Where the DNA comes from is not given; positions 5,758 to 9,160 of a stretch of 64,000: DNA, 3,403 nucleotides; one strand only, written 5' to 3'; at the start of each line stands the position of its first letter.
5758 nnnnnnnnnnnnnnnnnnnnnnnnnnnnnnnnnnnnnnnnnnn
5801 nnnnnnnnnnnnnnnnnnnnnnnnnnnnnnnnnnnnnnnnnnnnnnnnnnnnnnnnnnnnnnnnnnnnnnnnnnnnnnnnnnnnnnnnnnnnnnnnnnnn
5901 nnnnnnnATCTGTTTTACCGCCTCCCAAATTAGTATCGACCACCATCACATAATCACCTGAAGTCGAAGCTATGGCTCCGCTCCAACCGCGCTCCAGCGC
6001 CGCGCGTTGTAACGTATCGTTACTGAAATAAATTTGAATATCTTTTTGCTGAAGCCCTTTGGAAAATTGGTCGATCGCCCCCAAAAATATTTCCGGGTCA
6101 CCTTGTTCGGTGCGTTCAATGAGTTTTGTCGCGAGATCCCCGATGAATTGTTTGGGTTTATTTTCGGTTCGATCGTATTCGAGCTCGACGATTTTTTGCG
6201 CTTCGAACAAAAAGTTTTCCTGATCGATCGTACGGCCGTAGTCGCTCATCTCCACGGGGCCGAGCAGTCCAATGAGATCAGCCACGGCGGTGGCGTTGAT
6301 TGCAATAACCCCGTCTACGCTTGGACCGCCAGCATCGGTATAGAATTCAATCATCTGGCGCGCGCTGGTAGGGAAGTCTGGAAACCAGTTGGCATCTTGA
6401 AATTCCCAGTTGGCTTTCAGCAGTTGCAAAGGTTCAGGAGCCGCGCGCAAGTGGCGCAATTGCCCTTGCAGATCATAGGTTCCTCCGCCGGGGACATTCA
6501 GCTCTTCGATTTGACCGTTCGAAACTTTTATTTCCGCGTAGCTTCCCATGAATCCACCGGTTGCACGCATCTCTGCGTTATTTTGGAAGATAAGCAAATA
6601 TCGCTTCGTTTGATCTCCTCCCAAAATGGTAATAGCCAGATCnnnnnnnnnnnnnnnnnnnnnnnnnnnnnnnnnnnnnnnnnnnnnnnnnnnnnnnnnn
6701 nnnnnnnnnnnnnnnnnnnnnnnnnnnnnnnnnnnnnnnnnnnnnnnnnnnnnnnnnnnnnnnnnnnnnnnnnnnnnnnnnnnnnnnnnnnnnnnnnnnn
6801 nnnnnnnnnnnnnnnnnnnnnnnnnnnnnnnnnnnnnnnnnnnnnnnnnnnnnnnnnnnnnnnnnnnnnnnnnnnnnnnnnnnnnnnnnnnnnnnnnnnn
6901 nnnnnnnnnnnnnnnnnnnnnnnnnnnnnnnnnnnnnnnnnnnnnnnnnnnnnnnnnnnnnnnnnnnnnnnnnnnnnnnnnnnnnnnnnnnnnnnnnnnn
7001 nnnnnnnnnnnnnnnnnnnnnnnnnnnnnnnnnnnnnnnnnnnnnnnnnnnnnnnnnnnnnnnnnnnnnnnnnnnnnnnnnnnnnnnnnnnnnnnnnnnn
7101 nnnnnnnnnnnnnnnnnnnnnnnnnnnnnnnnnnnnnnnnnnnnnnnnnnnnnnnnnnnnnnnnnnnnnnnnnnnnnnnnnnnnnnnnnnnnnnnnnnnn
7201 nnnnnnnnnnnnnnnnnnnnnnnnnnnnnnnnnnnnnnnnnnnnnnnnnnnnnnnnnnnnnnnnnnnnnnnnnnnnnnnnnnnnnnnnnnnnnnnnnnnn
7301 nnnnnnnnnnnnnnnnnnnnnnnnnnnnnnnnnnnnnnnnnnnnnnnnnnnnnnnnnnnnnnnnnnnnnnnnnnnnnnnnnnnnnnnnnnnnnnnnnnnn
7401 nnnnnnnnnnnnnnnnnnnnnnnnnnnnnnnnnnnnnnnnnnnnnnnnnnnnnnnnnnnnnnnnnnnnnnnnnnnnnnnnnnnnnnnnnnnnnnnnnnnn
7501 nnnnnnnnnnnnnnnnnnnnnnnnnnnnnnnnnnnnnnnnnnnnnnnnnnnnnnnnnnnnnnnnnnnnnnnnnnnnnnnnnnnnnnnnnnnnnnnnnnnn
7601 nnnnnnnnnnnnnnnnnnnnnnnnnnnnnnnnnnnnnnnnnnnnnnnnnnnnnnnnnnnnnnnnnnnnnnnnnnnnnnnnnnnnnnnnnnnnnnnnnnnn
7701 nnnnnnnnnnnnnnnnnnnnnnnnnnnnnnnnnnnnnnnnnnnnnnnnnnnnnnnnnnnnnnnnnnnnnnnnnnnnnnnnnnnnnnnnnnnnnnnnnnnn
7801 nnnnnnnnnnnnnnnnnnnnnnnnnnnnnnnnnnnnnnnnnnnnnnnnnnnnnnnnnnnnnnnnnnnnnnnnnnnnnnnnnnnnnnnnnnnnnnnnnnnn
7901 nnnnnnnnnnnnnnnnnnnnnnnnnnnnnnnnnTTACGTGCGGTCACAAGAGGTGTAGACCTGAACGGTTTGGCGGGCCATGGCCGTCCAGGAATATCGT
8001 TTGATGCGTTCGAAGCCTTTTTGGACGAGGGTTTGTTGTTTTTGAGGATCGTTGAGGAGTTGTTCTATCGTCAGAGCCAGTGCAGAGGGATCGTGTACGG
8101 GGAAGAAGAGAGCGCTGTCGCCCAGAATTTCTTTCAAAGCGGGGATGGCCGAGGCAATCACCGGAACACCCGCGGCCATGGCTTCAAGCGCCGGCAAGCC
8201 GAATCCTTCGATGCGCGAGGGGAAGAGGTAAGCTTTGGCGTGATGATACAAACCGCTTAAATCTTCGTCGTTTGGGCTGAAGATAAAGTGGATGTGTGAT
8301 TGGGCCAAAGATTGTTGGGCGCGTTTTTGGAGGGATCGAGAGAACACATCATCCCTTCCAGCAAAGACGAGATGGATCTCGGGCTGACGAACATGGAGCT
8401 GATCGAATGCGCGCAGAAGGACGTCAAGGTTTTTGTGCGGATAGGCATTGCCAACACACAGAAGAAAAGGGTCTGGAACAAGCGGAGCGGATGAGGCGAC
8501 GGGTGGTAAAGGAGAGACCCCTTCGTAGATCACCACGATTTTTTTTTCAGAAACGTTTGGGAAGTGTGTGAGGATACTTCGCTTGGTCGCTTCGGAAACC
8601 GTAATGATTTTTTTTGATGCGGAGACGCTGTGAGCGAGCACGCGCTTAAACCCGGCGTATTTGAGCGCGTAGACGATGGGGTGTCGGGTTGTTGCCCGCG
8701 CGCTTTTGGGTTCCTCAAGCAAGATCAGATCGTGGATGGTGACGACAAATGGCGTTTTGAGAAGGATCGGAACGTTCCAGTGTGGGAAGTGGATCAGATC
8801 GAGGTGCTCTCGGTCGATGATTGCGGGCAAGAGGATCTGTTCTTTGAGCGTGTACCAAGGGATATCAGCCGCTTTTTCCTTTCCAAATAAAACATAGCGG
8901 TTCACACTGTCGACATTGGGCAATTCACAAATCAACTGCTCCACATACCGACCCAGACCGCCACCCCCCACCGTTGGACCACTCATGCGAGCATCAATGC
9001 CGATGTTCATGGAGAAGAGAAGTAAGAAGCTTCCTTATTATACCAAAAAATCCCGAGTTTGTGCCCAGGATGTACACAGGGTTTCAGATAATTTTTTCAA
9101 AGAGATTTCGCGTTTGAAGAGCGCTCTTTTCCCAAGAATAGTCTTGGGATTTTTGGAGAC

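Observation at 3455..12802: Operon coupling a priming phosphoglycosyltransferase and three GT4s to a DUF4012-like membrane protein and a DUF11/CARDB-repeat surface protein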

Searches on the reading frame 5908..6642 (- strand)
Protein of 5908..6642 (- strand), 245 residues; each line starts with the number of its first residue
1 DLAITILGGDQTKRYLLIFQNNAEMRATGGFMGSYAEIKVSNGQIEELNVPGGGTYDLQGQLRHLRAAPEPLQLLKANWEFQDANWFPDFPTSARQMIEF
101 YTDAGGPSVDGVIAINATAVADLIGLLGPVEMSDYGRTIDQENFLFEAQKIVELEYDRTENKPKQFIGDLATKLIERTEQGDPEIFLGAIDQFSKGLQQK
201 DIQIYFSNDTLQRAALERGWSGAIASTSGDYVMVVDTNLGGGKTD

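Call 37: search_protein_families(library=pfam, proteins=[window:5971-6606:-], max_evalue=10)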
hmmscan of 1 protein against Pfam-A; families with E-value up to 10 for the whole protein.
seq(212 aa): 1 family
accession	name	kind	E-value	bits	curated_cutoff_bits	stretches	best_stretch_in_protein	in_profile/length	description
PF13196.11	DUF4012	-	1.3e-30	107.2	28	1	1-132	4-135/144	Protein of unknown function (DUF4012)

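Call 48: predict_structure(alignment_id=A2)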
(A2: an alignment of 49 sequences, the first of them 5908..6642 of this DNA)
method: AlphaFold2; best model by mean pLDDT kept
length: 245 residues; sequences in the alignment: 49
mean_pLDDT: 76.4   pTM: 0.77
mean pLDDT of the five models: 76.4, 75.3, 74.2, 74.1, 73.4
residues with pLDDT >= 90: 56; 70-90: 112; 50-70: 50; < 50: 27
segments of 3 or more residues with pLDDT < 50: 23-29, 231-245
pLDDT, mean of each block of 10 residues (from residue 1): 87 89 48 82 89 66 52 53 64 82 86 88 93 92 88 74 80 87 86 87 90 87 63 44 32
secondary structure, 60 per line:
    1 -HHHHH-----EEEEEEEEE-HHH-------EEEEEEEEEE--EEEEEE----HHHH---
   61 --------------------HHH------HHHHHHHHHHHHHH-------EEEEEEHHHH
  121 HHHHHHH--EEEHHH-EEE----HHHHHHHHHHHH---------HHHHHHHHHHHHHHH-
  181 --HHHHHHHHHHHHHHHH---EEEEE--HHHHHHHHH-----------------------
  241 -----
elements in order: H2-6 E12-20 E32-41 E44-49 H54-57 H90-103 E111-116 H117-127 E130-132 E137-139 H144-155 H165-179 H183-198 E202-206 H209-217

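Call 50: fold_search(model_id=the predicted structure, library=pdb)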
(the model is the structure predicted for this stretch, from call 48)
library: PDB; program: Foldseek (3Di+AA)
matches with E <= 10: 310; with E <= 0.001: 15
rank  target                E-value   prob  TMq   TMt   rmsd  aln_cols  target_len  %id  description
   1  3pe5_A                9.5e-06  1.00  0.52  0.46   6.9       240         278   14  Three-dimensional Structure of protein A7VV38_9CLOT from Clostridium leptum DSM 753, Northeast Structural Genomics Con (released 2010-11-10)
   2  3tel                  4.1e-05  1.00  0.46  0.33  10.0       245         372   13  LytR-CPS2A-Psr family protein with bound octaprenyl pyrophosphate lipid and manganese ion (released 2011-10-12)
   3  2xxq                  4.1e-05  1.00  0.46  0.32  10.0       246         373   13  A widespread family of bacterial cell wall assembly proteins (released 2011-10-19)
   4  3tep                  5.5e-05  1.00  0.46  0.33   8.2       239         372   13  LytR-CPS2a-Psr family protein with bound octaprenyl pyrophosphate lipid and magnesium ion (released 2011-10-12)
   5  8qty                  1.1e-04  1.00  0.52  0.48   7.1       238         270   14  LytR LCP domain from Streptococcus dysgalactiae subs. dysgalactiae (released 2024-09-04)
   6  3okz_A                1.1e-04  1.00  0.52  0.44   7.7       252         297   13  Crystal Structure of protein gbs0355 from Streptococcus agalactiae, Northeast Structural Genomics Consortium Target Sa (released 2010-09-22)
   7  3tfl                  1.1e-04  1.00  0.45  0.32  10.0       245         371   13  LytR-Cps2a-Psr family protein with bound octaprenyl pyrophosphate lipid (released 2011-10-12)
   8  3okz_B                1.3e-04  1.00  0.50  0.43   7.4       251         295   14  Crystal Structure of protein gbs0355 from Streptococcus agalactiae, Northeast Structural Genomics Consortium Target Sa (released 2010-09-22)
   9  2xxp                  2.4e-04  1.00  0.45  0.32   8.3       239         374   13  A widespread family of bacterial cell wall assembly proteins (released 2011-10-19)
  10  4de8                  2.5e-04  1.00  0.45  0.32  10.0       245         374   13  LytR-Cps2a-Psr family protein with bound octaprenyl monophosphate lipid (released 2012-04-04)
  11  3nro_A                3.2e-04  0.99  0.35  0.36   8.6       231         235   12  Crystal Structure of putative transcriptional factor Lmo1026 from Listeria monocytogenes (FRAGMENT 52-321), Northeast  (released 2010-08-04)
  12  3owq_A                4.1e-04  1.00  0.42  0.44   8.1       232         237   12  X-Ray Structure of Lin1025 protein from Listeria innocua, Northeast Structural Genomics Consortium Target LkR164 (released 2010-10-20)
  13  3nxh                  9.1e-04  1.00  0.45  0.49   7.1       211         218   10  Crystal Structure of the transcriptional regulator yvhJ from Bacillus subtilis. Northeast Structural Genomics Consortium (released 2010-08-04)
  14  3owq_B                9.6e-04  1.00  0.44  0.46   7.2       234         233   11  X-Ray Structure of Lin1025 protein from Listeria innocua, Northeast Structural Genomics Consortium Target LkR164 (released 2010-10-20)
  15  6uf3                  9.6e-04  1.00  0.48  0.46   7.8       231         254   14  Crystal structure of B. subtilis TagV (released 2020-01-29)
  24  5v8c                  1.2e-02  0.99  0.50  0.45   8.0       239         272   12  LytR-Csp2A-Psr enzyme from Actinomyces oris (released 2018-04-11)
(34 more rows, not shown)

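Call 71: search_protein_representatives(protein=window:5908-6642:-)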
Query: 245 residues. Proteins with E-value up to 0.001 (for the whole library): 10476; up to 1e-10: 7056; up to 1e-30: 1790. The best 150 are listed.
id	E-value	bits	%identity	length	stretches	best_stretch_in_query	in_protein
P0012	1.5e-110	384.9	70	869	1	1-245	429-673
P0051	1.7e-109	381.5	69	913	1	2-245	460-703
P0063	1.9e-104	364.9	66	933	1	3-245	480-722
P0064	2.1e-103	361.5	66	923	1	1-245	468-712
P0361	1.6e-99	348.8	62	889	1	4-245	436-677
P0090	5.3e-99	347.1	62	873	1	4-245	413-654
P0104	3.4e-97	341.2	63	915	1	5-245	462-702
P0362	4.5e-97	340.8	62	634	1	3-245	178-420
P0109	5.7e-97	340.5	63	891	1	5-245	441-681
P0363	2.8e-96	338.2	61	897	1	2-245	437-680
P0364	1.6e-95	335.8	59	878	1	2-245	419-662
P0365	1.7e-92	325.8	58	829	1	6-245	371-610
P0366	2.4e-92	325.4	60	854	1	4-245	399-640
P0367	4.1e-92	324.6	58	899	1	2-245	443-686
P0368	4.4e-92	324.5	59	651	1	4-245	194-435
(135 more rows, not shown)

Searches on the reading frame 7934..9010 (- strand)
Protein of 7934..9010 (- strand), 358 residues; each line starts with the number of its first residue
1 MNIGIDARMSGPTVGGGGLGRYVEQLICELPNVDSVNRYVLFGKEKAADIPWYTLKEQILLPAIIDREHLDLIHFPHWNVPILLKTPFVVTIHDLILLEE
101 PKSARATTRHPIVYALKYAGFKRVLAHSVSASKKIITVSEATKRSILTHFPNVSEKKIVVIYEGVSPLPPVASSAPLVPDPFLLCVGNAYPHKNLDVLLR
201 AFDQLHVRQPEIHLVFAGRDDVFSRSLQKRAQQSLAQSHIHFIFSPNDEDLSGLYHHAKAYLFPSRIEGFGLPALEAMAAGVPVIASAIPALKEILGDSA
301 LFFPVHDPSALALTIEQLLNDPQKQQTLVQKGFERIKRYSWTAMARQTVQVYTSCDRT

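Call 4: search_protein_families(library=pfam, proteins=[window:7934-9010:-], max_evalue=0.01)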
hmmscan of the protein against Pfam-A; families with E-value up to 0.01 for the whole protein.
window:7934-9010:- (358 aa): 6 families
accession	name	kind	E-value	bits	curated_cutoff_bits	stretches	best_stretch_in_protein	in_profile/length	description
PF00534.26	Glycos_transf_1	-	2.7e-37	128.4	26.4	1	180-333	15-170/172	Glycosyl transferases group 1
PF13692.12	Glyco_trans_1_4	-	2.6e-29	102.8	27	1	181-321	2-142/142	Glycosyl transferases group 1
PF20706.3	GT4-conflict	-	3.8e-16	59.5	26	1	138-346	153-383/385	Family 4 Glycosyltransferase in conflict systems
PF13439.12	Glyco_transf_4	-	1.7e-13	51.4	28.5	1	51-166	54-167/170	Glycosyltransferase Family 4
PF13524.12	Glyco_trans_1_2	-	2.4e-08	34.5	25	1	210-347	13-141/144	Glycosyl transferase-like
PF13579.12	Glyco_trans_4_4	-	0.002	18.9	29.7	0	62-162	64-156/158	Glycosyl transferase 4-like domain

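Call 5: search_protein_families(library=ncbifam, proteins=[window:7934-9010:-], max_evalue=0.01)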
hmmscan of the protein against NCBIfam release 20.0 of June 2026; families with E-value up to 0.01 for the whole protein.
window:7934-9010:- (358 aa): 42 families (the best 25 are shown)
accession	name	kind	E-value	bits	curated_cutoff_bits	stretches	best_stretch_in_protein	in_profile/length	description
TIGR04047.1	MSMEG_0565_glyc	hypoth_equivalog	1.3e-29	103.5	259.85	1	181-353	194-372/373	MSMEG_0565 family glycosyltransferase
TIGR02149.1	glgA_Coryne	subfamily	1.4e-25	90.3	302.4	1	82-354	103-389/391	glycogen synthase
TIGR03449.1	mycothiol_MshA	equivalog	2.7e-20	72.6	462.5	1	180-354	220-402/406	D-inositol-3-phosphate glycosyltransferase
NF041876.1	EPS_EpsE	equivalog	3.5e-20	72.6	400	1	183-338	217-378/389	exopolysaccharide biosynthesis GT4 family glycosyltransferase EpsE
TIGR03999.1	thiol_BshA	equivalog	5.8e-19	68.3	273.7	1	49-353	64-371/375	N-acetyl-alpha-D-glucosaminyl L-malate synthase BshA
NF038295.1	EPS_HpsP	equivalog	6e-18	65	550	1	181-353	208-385/388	hormogonium polysaccharide biosynthesis glycosyltransferase HpsP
NF041010.1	glycosy_Agl16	equivalog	1.9e-17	63.2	575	1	88-354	90-350/352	glycosylation protein Agl16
TIGR04157.1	glyco_rSAM_CFB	subfamily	7.8e-17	61.3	400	1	129-305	167-350/406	TIGR04157 family glycosyltransferase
NF038229.1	Glyco4_Geo_Pelo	equivalog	9.1e-17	61.1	400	1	125-353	103-334/338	GPMC system family 4 glycosyltransferase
TIGR03088.1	stp2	hypoth_equivalog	1.5e-15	57.2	409.05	1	135-353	140-371/374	TIGR03088 family PEP-CTERM/XrtA system glycosyltransferase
NF053787.1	GlcN_PG_synth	equivalog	6.5e-14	51.5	480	1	183-353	200-357/361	N-acetylglucosaminyl phosphatidylglycerol synthase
TIGR04063.1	stp3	hypoth_equivalog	8.5e-14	51.2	442.05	1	116-354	142-394/397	TIGR04063 family PEP-CTERM/XrtA system glycosyltransferase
NF038298.1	EPS_HpsO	equivalog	9e-14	51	575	1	268-353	299-385/388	hormogonium polysaccharide biosynthesis glycosyltransferase HpsO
TIGR04348.1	TIGR04348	equivalog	1.6e-12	47.1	300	1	127-339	91-295/310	selenoneine biosynthesis selenosugar synthase SenB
NF012028.0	PRK15484.1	subfamily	2.5e-11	43.3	618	1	183-347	196-370/380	lipopolysaccharide N-acetylglucosaminyltransferase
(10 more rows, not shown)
